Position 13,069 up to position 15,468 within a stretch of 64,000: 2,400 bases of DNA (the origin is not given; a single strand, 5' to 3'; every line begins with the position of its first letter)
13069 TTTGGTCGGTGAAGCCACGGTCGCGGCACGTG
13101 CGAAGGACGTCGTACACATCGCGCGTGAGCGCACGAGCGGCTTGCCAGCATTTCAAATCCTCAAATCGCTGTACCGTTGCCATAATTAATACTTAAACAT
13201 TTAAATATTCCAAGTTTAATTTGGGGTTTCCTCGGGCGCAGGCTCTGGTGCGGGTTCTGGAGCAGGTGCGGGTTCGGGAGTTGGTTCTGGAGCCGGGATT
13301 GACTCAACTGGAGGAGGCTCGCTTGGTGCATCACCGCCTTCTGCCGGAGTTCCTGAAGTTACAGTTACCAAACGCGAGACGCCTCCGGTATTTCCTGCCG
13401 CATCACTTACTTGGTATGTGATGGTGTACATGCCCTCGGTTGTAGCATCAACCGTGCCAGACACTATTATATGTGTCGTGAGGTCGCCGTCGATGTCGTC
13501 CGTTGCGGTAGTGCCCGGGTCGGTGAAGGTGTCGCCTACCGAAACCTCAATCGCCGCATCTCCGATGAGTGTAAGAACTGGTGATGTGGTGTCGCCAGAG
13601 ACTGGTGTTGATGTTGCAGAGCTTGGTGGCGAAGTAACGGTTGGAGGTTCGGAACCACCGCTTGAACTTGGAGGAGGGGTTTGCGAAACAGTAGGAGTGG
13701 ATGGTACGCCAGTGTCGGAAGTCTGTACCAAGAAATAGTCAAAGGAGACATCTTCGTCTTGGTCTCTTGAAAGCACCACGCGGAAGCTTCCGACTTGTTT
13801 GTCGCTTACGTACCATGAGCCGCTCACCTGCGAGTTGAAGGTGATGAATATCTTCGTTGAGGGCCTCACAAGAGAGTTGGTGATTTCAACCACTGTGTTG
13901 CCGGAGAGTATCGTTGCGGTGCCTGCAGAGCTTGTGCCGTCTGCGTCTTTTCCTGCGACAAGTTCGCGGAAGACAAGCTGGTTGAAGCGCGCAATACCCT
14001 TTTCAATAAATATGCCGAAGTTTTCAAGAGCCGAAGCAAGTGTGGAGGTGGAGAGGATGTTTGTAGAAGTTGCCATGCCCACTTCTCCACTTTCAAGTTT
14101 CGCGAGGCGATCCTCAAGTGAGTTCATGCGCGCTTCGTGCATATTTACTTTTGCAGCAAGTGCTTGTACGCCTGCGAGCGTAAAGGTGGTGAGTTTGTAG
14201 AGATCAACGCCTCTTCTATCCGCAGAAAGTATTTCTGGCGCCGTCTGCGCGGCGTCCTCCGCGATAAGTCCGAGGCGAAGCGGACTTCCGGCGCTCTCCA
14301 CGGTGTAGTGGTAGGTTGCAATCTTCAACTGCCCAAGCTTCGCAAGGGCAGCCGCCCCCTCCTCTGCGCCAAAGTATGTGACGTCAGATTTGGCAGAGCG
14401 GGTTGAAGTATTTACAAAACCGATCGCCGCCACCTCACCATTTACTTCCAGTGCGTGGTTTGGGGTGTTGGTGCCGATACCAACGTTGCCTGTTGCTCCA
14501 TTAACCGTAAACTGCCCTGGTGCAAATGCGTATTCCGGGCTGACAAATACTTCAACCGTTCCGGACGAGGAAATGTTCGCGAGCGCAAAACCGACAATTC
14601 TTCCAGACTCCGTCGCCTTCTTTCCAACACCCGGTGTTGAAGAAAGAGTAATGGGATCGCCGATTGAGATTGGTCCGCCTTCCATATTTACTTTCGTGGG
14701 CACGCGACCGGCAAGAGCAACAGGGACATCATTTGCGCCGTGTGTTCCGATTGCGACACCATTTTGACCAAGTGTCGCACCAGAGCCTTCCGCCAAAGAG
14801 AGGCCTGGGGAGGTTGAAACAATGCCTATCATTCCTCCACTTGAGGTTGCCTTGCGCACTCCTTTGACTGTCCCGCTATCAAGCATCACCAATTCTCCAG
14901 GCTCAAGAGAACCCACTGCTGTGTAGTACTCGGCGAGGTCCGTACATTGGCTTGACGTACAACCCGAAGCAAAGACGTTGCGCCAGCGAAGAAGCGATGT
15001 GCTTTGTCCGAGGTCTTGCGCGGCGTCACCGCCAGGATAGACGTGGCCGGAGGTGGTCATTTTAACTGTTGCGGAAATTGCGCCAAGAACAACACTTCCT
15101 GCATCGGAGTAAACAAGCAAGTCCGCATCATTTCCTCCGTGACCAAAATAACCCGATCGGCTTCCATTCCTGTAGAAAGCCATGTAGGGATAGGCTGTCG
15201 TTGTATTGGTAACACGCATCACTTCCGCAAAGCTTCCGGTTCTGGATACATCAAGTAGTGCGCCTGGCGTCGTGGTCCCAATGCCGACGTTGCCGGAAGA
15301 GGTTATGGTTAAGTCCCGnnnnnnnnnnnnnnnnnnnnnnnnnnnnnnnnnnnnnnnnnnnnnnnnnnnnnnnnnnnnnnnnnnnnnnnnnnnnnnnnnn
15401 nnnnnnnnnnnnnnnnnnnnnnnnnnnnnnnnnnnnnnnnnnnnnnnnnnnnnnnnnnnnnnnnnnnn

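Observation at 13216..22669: One ~9.45-kb gene for a membrane-tethered giant fibre protein with an internal tailspike-type chaperone domain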

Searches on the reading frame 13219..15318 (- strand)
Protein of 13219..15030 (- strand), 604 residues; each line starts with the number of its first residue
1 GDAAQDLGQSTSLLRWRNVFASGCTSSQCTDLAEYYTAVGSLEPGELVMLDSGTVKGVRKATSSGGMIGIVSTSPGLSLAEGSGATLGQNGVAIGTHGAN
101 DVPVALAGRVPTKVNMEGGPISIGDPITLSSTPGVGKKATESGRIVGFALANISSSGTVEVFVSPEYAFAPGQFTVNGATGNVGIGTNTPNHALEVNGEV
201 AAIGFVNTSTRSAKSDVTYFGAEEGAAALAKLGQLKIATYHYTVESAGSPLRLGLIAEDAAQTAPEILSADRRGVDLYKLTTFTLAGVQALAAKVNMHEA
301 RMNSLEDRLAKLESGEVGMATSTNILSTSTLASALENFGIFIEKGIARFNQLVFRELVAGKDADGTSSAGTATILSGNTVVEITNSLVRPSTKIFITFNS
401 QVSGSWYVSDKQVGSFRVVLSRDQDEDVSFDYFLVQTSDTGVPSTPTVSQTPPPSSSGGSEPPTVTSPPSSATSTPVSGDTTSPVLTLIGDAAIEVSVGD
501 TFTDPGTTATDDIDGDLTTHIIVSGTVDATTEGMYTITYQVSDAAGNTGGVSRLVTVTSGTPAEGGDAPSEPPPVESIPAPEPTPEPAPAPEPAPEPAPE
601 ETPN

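Call 31: search_solved_structures(query=window:13219-14964:-, max_evalue=1, show_alignments=5)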
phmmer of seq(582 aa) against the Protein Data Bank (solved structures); distinct sequences matched with E-value up to 1: 11.
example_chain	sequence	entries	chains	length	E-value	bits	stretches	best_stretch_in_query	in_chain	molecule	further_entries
2kpn_A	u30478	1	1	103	1.4e-07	33.9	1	461-536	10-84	Bacillolysin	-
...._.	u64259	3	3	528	6.2e-05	25.2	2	467-537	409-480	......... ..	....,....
4mb3_A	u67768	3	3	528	6.2e-05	25.2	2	467-537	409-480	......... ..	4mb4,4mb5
7js4_A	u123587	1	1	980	0.00038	22.6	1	483-537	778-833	F5/8 type C domain protein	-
5fq3_A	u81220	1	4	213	0.0015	20.7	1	463-539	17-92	BT_2262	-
5fq7_G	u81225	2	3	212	0.0016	20.6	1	463-539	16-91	BT_2262 | BT_2262 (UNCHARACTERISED LIPOPROTEIN)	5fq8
7jrl_A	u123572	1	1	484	0.003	19.7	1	483-537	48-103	F5/8 type C domain protein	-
7jrm_A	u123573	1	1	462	0.0044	19.1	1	483-537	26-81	F5/8 type C domain protein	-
7dc3_A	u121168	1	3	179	0.12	14.3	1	159-245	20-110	Isoform 2 of Myelin regulatory factor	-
9fbo_A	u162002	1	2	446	0.18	13.8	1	461-534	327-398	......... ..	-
3gqh_A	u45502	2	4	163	0.57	12.1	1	9-62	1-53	Preneck appendage protein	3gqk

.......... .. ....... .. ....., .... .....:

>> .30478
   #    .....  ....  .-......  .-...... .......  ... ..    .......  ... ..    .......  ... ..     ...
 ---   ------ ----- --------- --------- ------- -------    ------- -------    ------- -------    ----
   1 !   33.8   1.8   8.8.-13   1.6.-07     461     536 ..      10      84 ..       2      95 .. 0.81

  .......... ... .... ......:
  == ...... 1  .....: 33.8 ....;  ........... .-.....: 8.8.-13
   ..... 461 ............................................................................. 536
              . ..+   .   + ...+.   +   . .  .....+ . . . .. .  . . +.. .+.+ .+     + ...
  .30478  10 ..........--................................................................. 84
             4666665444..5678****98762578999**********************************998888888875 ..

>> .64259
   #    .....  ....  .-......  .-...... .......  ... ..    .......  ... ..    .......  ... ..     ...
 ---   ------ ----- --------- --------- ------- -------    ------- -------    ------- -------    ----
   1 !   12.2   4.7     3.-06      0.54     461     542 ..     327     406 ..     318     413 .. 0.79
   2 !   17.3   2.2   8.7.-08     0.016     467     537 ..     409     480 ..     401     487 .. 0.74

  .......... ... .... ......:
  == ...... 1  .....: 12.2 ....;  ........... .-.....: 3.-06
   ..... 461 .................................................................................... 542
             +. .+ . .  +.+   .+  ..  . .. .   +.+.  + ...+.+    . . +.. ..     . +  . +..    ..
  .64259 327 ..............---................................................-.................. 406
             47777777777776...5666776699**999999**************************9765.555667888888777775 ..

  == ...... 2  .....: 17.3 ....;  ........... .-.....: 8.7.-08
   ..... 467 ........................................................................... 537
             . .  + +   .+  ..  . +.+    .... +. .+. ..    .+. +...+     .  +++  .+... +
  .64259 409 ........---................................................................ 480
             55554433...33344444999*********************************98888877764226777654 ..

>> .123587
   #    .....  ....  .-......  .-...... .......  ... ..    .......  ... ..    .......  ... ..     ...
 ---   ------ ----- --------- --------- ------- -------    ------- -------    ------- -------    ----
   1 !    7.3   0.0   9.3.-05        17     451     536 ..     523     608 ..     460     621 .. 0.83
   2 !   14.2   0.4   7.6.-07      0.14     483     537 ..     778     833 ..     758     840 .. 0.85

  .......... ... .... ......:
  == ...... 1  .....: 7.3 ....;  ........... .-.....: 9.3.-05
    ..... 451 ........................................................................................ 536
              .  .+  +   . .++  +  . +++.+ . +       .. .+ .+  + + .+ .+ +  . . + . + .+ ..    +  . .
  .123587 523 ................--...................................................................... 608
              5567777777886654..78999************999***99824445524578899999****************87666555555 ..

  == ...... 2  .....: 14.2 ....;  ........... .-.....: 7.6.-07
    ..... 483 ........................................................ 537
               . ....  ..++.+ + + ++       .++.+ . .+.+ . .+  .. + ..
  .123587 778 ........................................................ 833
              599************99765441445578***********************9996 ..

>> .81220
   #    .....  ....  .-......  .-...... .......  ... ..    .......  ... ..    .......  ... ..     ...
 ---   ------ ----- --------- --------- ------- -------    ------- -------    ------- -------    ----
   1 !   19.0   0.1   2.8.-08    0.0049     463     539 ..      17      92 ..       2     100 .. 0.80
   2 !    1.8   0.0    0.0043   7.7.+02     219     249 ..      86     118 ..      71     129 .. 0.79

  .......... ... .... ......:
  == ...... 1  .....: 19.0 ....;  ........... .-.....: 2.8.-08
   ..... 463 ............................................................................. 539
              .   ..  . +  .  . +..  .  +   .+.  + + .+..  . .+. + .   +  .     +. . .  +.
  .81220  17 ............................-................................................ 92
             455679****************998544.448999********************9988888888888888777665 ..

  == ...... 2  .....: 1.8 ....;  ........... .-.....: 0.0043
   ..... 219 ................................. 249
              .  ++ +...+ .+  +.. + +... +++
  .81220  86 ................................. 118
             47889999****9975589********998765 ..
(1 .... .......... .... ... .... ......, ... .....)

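Call 44: predict_structure(alignment_id=A2)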
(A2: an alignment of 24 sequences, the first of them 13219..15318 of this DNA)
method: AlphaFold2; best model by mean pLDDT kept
length: 700 residues; sequences in the alignment: 24
mean_pLDDT: 57.5   pTM: 0.28
mean pLDDT of the five models: 57.5, 55.2, 54.8, 51.0, 50.0
residues with pLDDT >= 90: 133; 70-90: 54; 50-70: 174; < 50: 339
segments of 3 or more residues with pLDDT < 50: 1-134, 159-163, 166-208, 248-267, 274-278, 283-317, 328-351, 411-423, 536-565, 567-570, 658-667, 670-674
pLDDT, mean of each block of 10 residues (from residue 1): 38 39 36 38 32 32 38 35 29 33 31 32 42 51 55 56 46 36 40 40 42 69 65 69 58 37 46 48 46 38 40 47 51 33 44 56 72 69 63 65 60 43 51 59 58 74 92 95 91 92 93 95 95 55 36 43 44 74 94 95 95 96 92 94 92 72 44 49 59 51
secondary structure, 60 per line:
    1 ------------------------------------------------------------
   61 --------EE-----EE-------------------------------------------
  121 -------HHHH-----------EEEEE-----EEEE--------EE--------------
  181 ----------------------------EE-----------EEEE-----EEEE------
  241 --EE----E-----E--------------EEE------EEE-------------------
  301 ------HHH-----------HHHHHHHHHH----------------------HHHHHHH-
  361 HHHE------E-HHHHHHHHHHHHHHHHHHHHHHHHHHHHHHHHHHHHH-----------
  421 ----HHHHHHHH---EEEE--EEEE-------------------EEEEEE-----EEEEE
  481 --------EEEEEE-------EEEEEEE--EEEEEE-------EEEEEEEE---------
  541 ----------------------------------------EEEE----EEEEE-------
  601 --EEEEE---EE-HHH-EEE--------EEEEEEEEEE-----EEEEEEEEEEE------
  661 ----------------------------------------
elements in order (helices of 4 or more, strands of 3 or more residues): H128-131 E143-147 E153-156 E222-225 E231-234 E270-272 E279-281 H321-330 H353-359 H373-409 H425-432 E436-439 E442-445 E465-470 E476-480 E489-494 E502-508 E511-516 E524-531 E581-584 E589-593 E603-607 E618-620 E629-638 E644-654
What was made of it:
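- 13720..14046 (-): Post-chaperone beta-sandwich domain, aa about 2870-2978. AF2 pLDDT above 90 (call 44).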

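Call 49: fold_search(model_id=the predicted structure, library=pdb)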
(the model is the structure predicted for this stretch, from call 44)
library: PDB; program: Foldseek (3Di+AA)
matches with E <= 10: 768; with E <= 0.001: 10
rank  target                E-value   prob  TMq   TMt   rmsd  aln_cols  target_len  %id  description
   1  5fq3_A                9.7e-07  1.00  0.11  0.36   1.7        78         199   29  Crystal structure of the lipoprotein BT2262 from Bacteroides thetaiotaomicron (released 2016-12-14)
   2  2kpn_MODEL_1_A        9.7e-07  1.00  0.11  0.70   8.0        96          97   34  Solution NMR structure of a Bacterial Ig-like (Big_3) domain from Bacillus cereus. Northeast Structural Genomi (released 2010-01-12)
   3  5fq8_G                1.2e-06  1.00  0.11  0.34   3.5        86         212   29  Crystal structure of the SusCD complex BT2261-2264 from Bacteroides thetaiotaomicron (released 2016-12-21)
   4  5fq7_H                2.2e-06  1.00  0.11  0.78   3.9        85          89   29  Crystal structure of the SusCD complex BT2261-2264 from Bacteroides thetaiotaomicron (released 2016-12-21)
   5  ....                  1.5e-05  1.00  0.10  0.13   2.5        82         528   32  Crystal structure of cold-adapted chitinase from Moritella marina (released 2013-05-01)
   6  9fbo_A                1.9e-05  1.00  0.10  0.16   2.1        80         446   32  Deletion mutant of chitinase MmChi60 (released 2025-05-28)
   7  4mb3                  2.8e-05  1.00  0.10  0.13   2.4        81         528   30  Crystal structure of E153Q mutant of cold-adapted chitinase from Moritella marina (released 2014-03-19)
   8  7js4                  7.4e-05  1.00  0.11  0.08  17.6       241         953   17  The structure of the M60 catalytic domain with the CBM51-1 and CBM51-2 domains from Clostridium perfringens ZmpB (released 2021-02-03)
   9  7jrl                  9.3e-05  1.00  0.10  0.15   2.6        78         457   28  The structure of CBM51-2 in complex with GlcNAc and INT domains from Clostridium perfringens ZmpB (released 2021-02-03)
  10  5fq7_G                1.3e-04  1.00  0.10  0.77   1.5        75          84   28  Crystal structure of the SusCD complex BT2261-2264 from Bacteroides thetaiotaomicron (released 2016-12-21)
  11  7jrm                  3.0e-03  1.00  0.09  0.14   2.4        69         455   29  The structure of CBM51-2 and INT domains from Clostridium perfringens ZmpB (released 2021-02-03)
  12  4m00_A                5.4e-03  0.97  0.10  0.14  20.4       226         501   17  Crystal structure of the ligand binding region of staphylococcal adhesion SraP (released 2014-06-18)
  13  7eea_C                6.4e-03  1.00  0.08  0.09   2.7        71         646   18  Cyanophage Pam1 tailspike receptor-binding domain (released 2021-10-20)
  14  4m03                  7.2e-03  0.93  0.09  0.36  18.9       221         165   17  C-terminal fragment(residues 576-751) of binding region of SraP (released 2014-06-18)
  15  6s5x_B                8.0e-03  0.99  0.07  0.39   9.5        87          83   18  Structure of RibR, the most N-terminal Rib domain from Group B Streptococcus species Streptococcus agalactiae (released 2019-12-11)
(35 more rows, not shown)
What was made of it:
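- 13360..13575 (-): Bacterial surface Ig-like domain (PF16403, formerly DUF5011), aa 3027-3098. It is preceded by a Pro/Ser/Thr linker (13588-13719) and followed by a Pro-rich tail (13219-13359). PDB sequence and fold hits to 2kpn, BT2262 and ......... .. Ig-like domains (calls 31, 49).
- On Bacterial surface Ig-like domain (PF16403, ex-DUF5011): AF2 pLDDT above 90, with Foldseek hits to 2kpn, 5fq3 and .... (calls 44, 49).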

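Call 82: search_dna_similar(query=window:13219-15030:-, collection=phages, mode=protein, max_evalue=0.001, max_rows=15)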
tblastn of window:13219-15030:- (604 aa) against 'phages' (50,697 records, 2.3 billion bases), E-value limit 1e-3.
Records with a match: 17; places in all: 17; records where one place covers at least 80% of the query: 0.
Best place of each record, by identity: <60% 17.
By first word of the organism name: Pseudomonas 11; Alteromonas 4; Sinorhizobium 1; Bacteriophage 1.
By host as written in the record: Pseudomonas aeruginosa PAO1 5; - 4; Pseudomonas aeruginosa 3; Alteromonas sp. 2; Alteromonas confluentis DSSK2-12 2; Sinohrizobium meliloti NRRL L-50 1.
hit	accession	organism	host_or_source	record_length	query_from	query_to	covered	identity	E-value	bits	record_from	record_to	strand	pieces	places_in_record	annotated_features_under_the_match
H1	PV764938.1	Sinorhizobium phage Phosso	Sinohrizobium meliloti NRRL L-50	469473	15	152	23%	35.1%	7e-5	52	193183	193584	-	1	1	hypothetical protein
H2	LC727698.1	Pseudomonas phage sp. 30-3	Pseudomonas aeruginosa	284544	16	142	21%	34.8%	1e-5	54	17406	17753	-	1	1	hypothetical protein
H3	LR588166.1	Pseudomonas phage vB_PaeM_MIJ3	-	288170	16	142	21%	34.8%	1e-5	54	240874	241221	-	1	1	hypothetical protein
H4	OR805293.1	Pseudomonas phage Deifobo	Pseudomonas aeruginosa PAO1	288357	16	142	21%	34.8%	1e-5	54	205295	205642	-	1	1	hypothetical protein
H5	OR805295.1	Pseudomonas phage Paride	Pseudomonas aeruginosa PAO1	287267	16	142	21%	34.8%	1e-5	54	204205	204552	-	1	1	hypothetical protein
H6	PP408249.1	Pseudomonas phage vB_Pa-PAC2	Pseudomonas aeruginosa PAO1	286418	16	142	21%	34.8%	2e-5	54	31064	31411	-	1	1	baseplate wedge subunit and tail pin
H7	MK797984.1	Pseudomonas phage vB_PaeM_PA5oct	-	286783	16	142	21%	34.8%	2e-5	54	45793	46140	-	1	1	hypothetical protein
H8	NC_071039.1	Pseudomonas phage vB_PaeM_PA5oct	-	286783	16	142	21%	34.8%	2e-5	54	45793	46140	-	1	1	virion structural protein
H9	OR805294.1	Pseudomonas phage Ettore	Pseudomonas aeruginosa PAO1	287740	16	142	21%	34.8%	2e-5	54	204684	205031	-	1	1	hypothetical protein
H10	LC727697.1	Pseudomonas phage sp. 30-2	Pseudomonas aeruginosa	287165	16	142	21%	34.8%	2e-5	54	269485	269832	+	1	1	hypothetical protein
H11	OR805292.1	Pseudomonas phage Cassandra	Pseudomonas aeruginosa PAO1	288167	16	142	21%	34.8%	2e-5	54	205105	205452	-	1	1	hypothetical protein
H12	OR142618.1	Pseudomonas phage Callisto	Pseudomonas aeruginosa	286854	16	142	21%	34.4%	2e-5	54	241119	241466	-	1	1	hypothetical protein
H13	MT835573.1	Bacteriophage sp.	human fecal samples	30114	31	146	19%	31.9%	7e-5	52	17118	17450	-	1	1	record has no annotation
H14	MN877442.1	Alteromonas phage vB_AmeM_PT11-V22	Alteromonas sp.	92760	480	557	13%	44.3%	7e-10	69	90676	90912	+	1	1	hypothetical protein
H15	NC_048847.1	Alteromonas phage vB_AmeM_PT11-V22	Alteromonas sp.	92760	480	557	13%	44.3%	7e-10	69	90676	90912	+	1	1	hypothetical protein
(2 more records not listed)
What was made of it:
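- No phage record carries the S74-like module together with the post-S74 module (call 82). Phage records match only the G2-like and Ig-like pieces (call 82).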

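Call 89: fold_search(model_id=the predicted structure, library=viral)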
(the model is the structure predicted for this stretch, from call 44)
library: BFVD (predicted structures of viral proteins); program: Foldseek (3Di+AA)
matches with E <= 10: 656; with E <= 0.001: 27
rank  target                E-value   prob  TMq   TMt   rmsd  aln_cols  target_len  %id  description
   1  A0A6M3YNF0            1.9e-07  1.00  0.11  0.07  19.9       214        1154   22  PKD/Chitinase domain-containing protein [Alteromonas phage vB_AcoS-R7M]
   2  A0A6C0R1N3            6.7e-07  1.00  0.12  0.10   1.0        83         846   41  PKD/Chitinase domain-containing protein [Alteromonas phage vB_AmeM_PT11-V22]
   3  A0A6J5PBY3            4.3e-06  1.00  0.12  0.39  24.1       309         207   14  Uncharacterized protein [uncultured Caudovirales phage]
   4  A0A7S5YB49            2.0e-05  0.91  0.09  0.08  42.0       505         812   11  (no name in the UniProt tables at hand)
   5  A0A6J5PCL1            2.4e-05  0.97  0.11  0.15  33.2       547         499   15  K1 capsule-specific polysaccharide lyase C-terminal domain-containing protein [uncultured Caudovirales phage]
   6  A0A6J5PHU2            2.6e-05  1.00  0.10  0.35  17.3       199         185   19  Uncharacterized protein [uncultured Caudovirales phage]
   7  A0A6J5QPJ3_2          3.2e-05  1.00  0.12  0.10  10.2       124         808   19  Uncharacterized protein [uncultured Caudovirales phage]
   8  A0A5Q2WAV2            3.9e-05  1.00  0.10  0.11   8.3       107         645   20  (no name in the UniProt tables at hand)
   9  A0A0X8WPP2            5.8e-05  1.00  0.11  0.14   9.4       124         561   18  (no name in the UniProt tables at hand)
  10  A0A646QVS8            8.2e-05  0.60  0.09  0.07  59.0       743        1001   13  (no name in the UniProt tables at hand)
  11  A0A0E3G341            9.8e-05  0.72  0.11  0.10  39.4       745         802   12  Tail fiber [Synechococcus phage ACG-2014f]
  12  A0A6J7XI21            1.2e-04  1.00  0.11  0.11   9.8       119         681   18  K1 capsule-specific polysaccharide lyase C-terminal domain-containing protein [uncultured Caudovirales phage]
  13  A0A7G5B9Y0            2.1e-04  1.00  0.11  0.47   8.8       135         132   22  K1 capsule-specific polysaccharide lyase C-terminal domain-containing protein [Ralstonia phage Firinga]
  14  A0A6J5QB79            2.2e-04  0.91  0.10  0.19  39.5       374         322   14  Putative tail fiber protein gp53-like C-terminal domain-containing protein [uncultured Caudovirales phage]
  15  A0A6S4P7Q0            2.8e-04  0.91  0.09  0.11  37.3       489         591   11  Tail fiber protein [uncultured phage_MedDCM-OCT-S28-C10]
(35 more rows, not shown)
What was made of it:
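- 13720..14046 (-): BFVD fold hits to phage proteins annotated as containing a K1-lyase C-terminal domain, and to phage tail fibres (call 89).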
